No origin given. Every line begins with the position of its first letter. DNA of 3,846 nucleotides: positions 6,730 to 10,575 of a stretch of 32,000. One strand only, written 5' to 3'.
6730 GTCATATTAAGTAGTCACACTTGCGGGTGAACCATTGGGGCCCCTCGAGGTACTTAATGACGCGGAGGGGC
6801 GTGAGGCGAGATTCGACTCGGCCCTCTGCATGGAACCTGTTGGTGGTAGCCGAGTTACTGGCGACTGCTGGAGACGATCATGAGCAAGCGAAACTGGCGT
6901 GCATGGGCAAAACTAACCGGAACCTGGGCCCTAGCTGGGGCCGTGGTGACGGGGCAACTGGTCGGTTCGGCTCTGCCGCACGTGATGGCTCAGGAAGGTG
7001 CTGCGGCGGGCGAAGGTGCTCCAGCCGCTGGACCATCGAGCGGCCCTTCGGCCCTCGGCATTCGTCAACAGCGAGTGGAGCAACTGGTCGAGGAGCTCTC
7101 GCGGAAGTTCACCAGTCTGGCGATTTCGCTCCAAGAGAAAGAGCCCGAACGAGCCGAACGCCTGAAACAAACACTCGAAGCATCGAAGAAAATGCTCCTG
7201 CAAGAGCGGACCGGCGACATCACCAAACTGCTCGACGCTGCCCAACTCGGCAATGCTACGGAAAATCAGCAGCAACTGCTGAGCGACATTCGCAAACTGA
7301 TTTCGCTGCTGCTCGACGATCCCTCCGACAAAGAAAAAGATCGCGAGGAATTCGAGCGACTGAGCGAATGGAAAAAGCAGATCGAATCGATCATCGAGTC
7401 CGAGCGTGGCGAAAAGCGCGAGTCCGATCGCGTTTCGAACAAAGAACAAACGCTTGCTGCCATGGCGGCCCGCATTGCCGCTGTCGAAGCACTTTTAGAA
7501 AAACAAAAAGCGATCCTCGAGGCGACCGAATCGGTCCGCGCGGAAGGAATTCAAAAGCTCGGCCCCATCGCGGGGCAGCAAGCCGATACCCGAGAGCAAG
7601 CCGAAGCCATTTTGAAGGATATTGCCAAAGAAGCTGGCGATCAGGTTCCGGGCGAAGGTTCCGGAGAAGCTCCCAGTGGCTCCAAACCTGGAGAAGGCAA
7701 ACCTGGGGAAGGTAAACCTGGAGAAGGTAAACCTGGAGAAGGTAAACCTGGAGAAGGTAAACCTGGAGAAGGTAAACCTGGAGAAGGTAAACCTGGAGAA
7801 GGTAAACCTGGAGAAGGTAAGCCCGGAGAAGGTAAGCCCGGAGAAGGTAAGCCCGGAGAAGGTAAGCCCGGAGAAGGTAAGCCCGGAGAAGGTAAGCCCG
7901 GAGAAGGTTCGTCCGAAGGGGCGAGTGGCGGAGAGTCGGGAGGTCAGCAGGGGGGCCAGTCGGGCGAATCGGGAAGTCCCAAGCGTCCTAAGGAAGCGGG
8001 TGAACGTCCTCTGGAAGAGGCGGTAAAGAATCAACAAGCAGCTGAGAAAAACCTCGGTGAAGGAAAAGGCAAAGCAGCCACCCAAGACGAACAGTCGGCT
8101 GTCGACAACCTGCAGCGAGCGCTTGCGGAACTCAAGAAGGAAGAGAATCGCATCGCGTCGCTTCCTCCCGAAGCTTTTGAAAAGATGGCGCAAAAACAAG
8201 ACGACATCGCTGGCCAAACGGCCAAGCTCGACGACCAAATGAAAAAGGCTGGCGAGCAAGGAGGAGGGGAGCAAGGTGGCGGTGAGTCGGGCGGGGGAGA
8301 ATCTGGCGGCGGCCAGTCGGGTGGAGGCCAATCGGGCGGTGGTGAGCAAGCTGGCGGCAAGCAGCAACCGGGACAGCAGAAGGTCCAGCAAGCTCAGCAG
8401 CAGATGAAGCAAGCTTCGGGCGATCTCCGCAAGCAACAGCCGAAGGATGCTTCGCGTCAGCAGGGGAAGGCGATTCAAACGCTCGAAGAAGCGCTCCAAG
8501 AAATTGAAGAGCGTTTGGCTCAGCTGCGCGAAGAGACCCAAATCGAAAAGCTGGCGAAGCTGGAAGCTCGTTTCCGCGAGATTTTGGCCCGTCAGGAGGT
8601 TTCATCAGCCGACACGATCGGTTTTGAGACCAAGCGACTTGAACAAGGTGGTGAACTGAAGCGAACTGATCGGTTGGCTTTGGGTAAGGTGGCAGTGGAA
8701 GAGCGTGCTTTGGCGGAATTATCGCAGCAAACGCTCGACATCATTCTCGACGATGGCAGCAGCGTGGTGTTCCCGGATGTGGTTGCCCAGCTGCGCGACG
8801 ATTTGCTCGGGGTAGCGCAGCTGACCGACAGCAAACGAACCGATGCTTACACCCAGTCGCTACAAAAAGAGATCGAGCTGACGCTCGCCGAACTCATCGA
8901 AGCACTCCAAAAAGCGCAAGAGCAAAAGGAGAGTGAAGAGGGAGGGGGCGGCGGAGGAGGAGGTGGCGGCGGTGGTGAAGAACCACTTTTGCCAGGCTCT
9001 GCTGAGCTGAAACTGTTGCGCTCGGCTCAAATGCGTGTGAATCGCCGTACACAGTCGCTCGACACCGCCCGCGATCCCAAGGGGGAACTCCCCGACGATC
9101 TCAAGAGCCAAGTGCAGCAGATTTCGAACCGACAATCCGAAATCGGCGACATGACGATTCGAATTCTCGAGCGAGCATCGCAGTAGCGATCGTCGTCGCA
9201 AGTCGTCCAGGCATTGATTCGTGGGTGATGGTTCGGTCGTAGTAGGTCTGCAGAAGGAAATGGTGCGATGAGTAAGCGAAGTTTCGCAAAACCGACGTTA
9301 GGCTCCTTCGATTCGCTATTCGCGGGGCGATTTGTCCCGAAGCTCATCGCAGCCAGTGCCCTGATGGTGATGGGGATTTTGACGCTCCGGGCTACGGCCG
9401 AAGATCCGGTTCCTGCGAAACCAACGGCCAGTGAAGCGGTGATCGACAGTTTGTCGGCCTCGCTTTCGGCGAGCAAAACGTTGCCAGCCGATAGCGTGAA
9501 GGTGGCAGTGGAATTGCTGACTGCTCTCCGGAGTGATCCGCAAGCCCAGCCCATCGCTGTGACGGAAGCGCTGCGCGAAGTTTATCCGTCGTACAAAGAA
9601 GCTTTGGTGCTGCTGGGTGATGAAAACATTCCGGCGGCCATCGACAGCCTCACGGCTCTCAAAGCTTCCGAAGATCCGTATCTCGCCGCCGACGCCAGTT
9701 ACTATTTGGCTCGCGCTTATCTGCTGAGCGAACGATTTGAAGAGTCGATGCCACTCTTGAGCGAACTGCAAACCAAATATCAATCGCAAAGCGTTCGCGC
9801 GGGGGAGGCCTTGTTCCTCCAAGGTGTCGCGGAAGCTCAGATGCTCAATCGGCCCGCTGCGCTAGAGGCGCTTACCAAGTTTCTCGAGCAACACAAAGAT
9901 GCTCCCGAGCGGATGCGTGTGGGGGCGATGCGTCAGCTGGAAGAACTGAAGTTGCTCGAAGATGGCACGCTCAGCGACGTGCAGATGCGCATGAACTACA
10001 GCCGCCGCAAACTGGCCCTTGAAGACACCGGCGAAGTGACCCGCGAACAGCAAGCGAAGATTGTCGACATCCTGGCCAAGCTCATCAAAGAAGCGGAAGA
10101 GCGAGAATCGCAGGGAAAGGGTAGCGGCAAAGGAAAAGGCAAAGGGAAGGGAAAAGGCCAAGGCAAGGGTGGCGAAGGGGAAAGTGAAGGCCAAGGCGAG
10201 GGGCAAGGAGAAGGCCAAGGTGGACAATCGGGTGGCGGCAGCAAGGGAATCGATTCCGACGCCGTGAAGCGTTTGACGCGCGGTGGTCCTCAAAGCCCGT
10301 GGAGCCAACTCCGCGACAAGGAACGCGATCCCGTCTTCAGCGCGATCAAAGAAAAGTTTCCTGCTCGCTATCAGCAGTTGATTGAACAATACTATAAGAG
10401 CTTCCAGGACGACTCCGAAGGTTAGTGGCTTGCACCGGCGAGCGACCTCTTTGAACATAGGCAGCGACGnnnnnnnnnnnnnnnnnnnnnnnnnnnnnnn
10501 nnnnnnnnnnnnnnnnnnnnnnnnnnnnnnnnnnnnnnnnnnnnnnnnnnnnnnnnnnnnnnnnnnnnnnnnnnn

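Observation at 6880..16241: Six-gene operon-like cluster of secreted proteins: repeat-rich coiled-coil, TPR, NPCBM, one live and two dead HtrA-type proteases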

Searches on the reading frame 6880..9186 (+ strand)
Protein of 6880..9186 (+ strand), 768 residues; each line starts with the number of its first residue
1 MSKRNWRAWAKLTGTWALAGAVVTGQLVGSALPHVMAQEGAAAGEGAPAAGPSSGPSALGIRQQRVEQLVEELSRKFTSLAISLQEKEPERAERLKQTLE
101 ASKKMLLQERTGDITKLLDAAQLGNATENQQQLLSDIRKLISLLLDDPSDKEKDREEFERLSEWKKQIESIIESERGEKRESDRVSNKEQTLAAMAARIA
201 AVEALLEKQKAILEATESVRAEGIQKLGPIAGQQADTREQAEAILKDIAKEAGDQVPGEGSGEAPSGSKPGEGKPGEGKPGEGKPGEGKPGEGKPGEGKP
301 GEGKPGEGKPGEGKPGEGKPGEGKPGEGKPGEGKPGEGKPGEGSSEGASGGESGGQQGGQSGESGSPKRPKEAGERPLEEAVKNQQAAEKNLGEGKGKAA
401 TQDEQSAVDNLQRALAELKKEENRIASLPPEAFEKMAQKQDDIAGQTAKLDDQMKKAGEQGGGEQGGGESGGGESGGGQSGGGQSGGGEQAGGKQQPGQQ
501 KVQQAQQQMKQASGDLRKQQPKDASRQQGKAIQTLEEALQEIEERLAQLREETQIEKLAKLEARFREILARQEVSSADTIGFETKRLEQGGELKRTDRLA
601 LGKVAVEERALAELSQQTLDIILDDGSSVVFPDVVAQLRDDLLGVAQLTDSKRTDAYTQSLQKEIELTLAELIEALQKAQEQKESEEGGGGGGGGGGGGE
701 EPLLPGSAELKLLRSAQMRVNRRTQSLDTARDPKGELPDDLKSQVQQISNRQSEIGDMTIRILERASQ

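Call 5: search_protein_families(library=pfam, proteins=[window:6880-9186:+], max_evalue=0.01)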
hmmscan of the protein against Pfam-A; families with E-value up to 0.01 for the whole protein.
window:6880-9186:+ (768 aa): 1 family
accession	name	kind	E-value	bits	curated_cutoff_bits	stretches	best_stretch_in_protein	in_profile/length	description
PF02095.21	Extensin_1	-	0.0021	18.4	105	1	269-336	33-125/171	Extensin-like protein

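Call 7: search_protein_families(library=ncbifam, proteins=[window:6880-9186:+], max_evalue=0.1)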
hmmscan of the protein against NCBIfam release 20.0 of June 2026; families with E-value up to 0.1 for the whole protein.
window:6880-9186:+ (768 aa): 0 families

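Call 33: search_protein_families(library=pfam, alignment_id=A2, max_evalue=0.01)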
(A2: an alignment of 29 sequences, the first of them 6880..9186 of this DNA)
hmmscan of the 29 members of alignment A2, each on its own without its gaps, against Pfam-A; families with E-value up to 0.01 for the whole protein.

A. member 1, window:6880-9186:+ (768 aa): 1 family
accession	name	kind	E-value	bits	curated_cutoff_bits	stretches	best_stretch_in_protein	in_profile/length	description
PF02095.21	Extensin_1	-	0.0021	18.4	105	1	269-336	33-125/171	Extensin-like protein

B. families by the number of members that match (of 29 scanned): 7 families
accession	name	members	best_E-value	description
PF13779.11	DUF4175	12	1.3e-10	Domain of unknown function (DUF4175)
PF01391.23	Collagen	2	3.3e-07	Collagen triple helix repeat (20 copies)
PF12090.13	Spt20_SEP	2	0.0041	Spt20, SEP domain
PF02734.22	Dak2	1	0.00095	DAK2 domain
PF05139.19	Erythro_esteras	1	0.0017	Erythromycin esterase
PF02095.21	Extensin_1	1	0.0021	Extensin-like protein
PF08663.15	HalX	1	0.0066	HalX domain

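Call 59: search_solved_structures(query=A2, max_evalue=1)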
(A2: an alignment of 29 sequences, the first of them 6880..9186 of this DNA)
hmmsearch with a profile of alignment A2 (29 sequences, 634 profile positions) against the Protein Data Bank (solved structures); distinct sequences matched with E-value up to 1: 14.
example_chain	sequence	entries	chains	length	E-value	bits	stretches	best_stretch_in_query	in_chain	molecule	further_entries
8gl3_A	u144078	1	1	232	0.0093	17.7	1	104-304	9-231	pRLB-519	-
7jzm_A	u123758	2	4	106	0.095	14.3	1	77-126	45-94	LCB3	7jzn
3io4_A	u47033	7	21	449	0.13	13.9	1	520-568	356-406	Maltose-binding periplasmic protein,Huntingtin fusion protein | Maltose-binding periplasmic protein, HUNTINGTIN FUSION PROTEIN | Maltose-binding protein, huntin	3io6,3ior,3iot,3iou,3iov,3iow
7mcd_A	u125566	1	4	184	0.17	13.5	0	122-207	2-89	AI-designed TIM-barrel F15C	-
5j0h_A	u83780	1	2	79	0.17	13.5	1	390-427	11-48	Design construct 2L6HC3_13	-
8r2o_A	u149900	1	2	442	0.18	13.4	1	531-568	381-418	Maltodextrin-binding protein,Huntingtin, myristoylated N-terminal fragment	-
5j0i_A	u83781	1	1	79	0.31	12.6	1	391-427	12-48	Designed protein 2L6HC3_12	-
9y5h_B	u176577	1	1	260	0.42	12.2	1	110-349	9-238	sc-t-SNARE-diff-#3.3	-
8qae_A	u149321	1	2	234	0.52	11.9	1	136-311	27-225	sc-apCC-6-SLLA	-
7wpy_A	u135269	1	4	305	0.58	11.7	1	479-526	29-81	Dioxygenase andA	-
5zm2_A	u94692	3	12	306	0.58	11.7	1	479-526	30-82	Dioxygenase andA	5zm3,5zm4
5g6u_A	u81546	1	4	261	0.61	11.7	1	103-194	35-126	LANGERIN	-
3ejj_A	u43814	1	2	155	0.69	11.5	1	78-192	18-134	Colony stimulating factor-1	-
3uf5_A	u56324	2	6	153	0.75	11.4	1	78-191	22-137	Macrophage colony-stimulating factor 1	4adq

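Call 79: search_protein_families(library=padloc, proteins=[window:6880-9186:+], max_evalue=0.001)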
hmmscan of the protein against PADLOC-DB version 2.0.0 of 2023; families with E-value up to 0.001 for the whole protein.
window:6880-9186:+ (768 aa): 0 families

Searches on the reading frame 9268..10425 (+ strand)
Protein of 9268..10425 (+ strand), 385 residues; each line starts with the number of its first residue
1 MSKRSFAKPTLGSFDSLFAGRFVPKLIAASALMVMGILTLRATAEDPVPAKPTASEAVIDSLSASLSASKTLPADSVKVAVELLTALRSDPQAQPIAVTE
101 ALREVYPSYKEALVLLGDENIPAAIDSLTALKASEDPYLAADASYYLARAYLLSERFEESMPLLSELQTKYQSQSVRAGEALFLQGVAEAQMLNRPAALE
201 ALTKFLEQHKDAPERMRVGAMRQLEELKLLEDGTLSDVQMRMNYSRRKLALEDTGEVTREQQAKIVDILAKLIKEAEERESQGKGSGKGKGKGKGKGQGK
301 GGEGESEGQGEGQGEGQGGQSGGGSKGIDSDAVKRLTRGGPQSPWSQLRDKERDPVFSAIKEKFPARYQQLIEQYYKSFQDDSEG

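Call 5: search_protein_families(library=pfam, proteins=[window:9268-10425:+], max_evalue=0.01)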
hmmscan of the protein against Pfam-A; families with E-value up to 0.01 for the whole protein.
window:9268-10425:+ (385 aa): 2 families
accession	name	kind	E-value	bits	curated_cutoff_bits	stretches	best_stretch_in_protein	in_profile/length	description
PF13432.12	TPR_16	-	6.6e-06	26.9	32.7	1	109-172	1-62/65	Tetratricopeptide repeat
PF22807.2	TrAA12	-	0.0012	17.7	30.9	1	274-329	380-436/463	TrAA12-like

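Call 7: search_protein_families(library=ncbifam, proteins=[window:9268-10425:+], max_evalue=0.1)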
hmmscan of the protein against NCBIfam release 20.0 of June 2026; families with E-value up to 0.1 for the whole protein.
window:9268-10425:+ (385 aa): 2 families
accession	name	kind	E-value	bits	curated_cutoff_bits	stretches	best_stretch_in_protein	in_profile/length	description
TIGR02795.1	tol_pal_ybgF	equivalog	0.00088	19.9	90.1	1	116-214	13-111/119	tol-pal system protein YbgF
NF053607.1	CHU_0125_OmpA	equivalog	0.0042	15.7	620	1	132-232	44-138/639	CHU_0125 family OmpA-like outer membrane integrity protein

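Call 79: search_protein_families(library=padloc, proteins=[window:9268-10425:+], max_evalue=0.001)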
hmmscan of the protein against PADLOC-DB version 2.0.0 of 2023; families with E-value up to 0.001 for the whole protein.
window:9268-10425:+ (385 aa): 0 families

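Call 90: search_protein_families(library=pfam, alignment_id=A7, max_evalue=0.01)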
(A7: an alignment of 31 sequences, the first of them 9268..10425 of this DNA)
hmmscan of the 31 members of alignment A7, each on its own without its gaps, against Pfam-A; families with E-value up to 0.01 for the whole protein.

A. member 1, window:9268-10425:+ (385 aa): 2 families
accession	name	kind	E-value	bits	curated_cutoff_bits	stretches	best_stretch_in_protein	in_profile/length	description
PF13432.12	TPR_16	-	6.6e-06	26.9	32.7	1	109-172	1-62/65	Tetratricopeptide repeat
PF22807.2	TrAA12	-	0.0012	17.7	30.9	1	274-329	380-436/463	TrAA12-like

B. families by the number of members that match (of 31 scanned): 24 families
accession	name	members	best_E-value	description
PF13432.12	TPR_16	13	3.5e-09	Tetratricopeptide repeat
PF13174.12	TPR_6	13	2.2e-07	Tetratricopeptide repeat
PF14559.12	TPR_19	10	9.5e-07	Tetratricopeptide repeat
PF07719.23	TPR_2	8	1.7e-05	Tetratricopeptide repeat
PF22807.2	TrAA12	5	0.00012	TrAA12-like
PF13428.12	TPR_14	5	0.00016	Tetratricopeptide repeat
PF13371.12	TPR_9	3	0.003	Tetratricopeptide repeat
PF09976.15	TPR_21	2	4.7e-05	Tetratricopeptide repeat-like domain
PF13181.12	TPR_8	2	7.2e-05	Tetratricopeptide repeat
PF13176.12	TPR_7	2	0.00033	Tetratricopeptide repeat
PF00515.34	TPR_1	2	0.00061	Tetratricopeptide repeat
PF13424.12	TPR_12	2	0.0028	Tetratricopeptide repeat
PF21545.3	T7SS_EccA1_N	2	0.0046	T7SS, ESX-1 secretion system protein EccA1, N-terminal domain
PF20308.4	TPR-S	2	0.006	Tetratricopeptide Repeats-Sensor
PF04502.18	Saf4_Yju2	1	0.00053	Saf4/Yju2 protein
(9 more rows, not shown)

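Call 91: search_solved_structures(query=A7, max_evalue=0.1)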
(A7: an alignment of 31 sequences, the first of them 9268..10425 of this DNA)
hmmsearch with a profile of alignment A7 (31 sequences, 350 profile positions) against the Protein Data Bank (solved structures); distinct sequences matched with E-value up to 0.1: 15.
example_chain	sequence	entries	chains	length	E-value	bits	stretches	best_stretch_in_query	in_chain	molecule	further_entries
3qky_A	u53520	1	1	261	0.0001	24.8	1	82-204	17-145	Outer membrane assembly lipoprotein YfiO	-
5efr_A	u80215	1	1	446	0.00066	22.2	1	82-204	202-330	BamA-BamD fusion Protein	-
2g3v_A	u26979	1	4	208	0.0039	19.6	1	31-104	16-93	CAG pathogenicity island protein 13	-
4y6c_A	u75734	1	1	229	0.0048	19.3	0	119-151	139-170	ANSERINA PUTATIVE KINESIN LIGHT chain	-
2kc7_A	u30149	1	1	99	0.016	17.6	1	123-203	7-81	bfr218_protein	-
2wqh_A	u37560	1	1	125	0.024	17.1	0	115-189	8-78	CTPR3Y3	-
4zv6_A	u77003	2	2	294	0.029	16.8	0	87-124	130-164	AlphaRep-7 | alpha-Rep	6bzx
5lfl_A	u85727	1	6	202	0.054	15.9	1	82-182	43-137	Magnetosome protein MamA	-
4xi0_A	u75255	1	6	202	0.055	15.9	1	82-182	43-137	Magnetosome protein MamA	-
5lfm_A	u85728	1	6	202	0.058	15.8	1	82-182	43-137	Magnetosome protein MamA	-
6g5s_A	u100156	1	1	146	0.061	15.7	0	82-188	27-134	Cell division coordinator CpoB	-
8j07_d3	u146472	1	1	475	0.086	15.2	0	90-191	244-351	Tetratricopeptide repeat protein 29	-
9hiv_D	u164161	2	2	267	0.091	15.1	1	119-186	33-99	Lipoprotein protein, putative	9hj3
5vfp_V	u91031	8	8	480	0.096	15.1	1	121-221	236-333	26S proteasome non-ATPase regulatory subunit 3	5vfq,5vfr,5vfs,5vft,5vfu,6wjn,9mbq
5vgz_V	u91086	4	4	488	0.098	15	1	121-221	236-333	26S proteasome non-ATPase regulatory subunit 3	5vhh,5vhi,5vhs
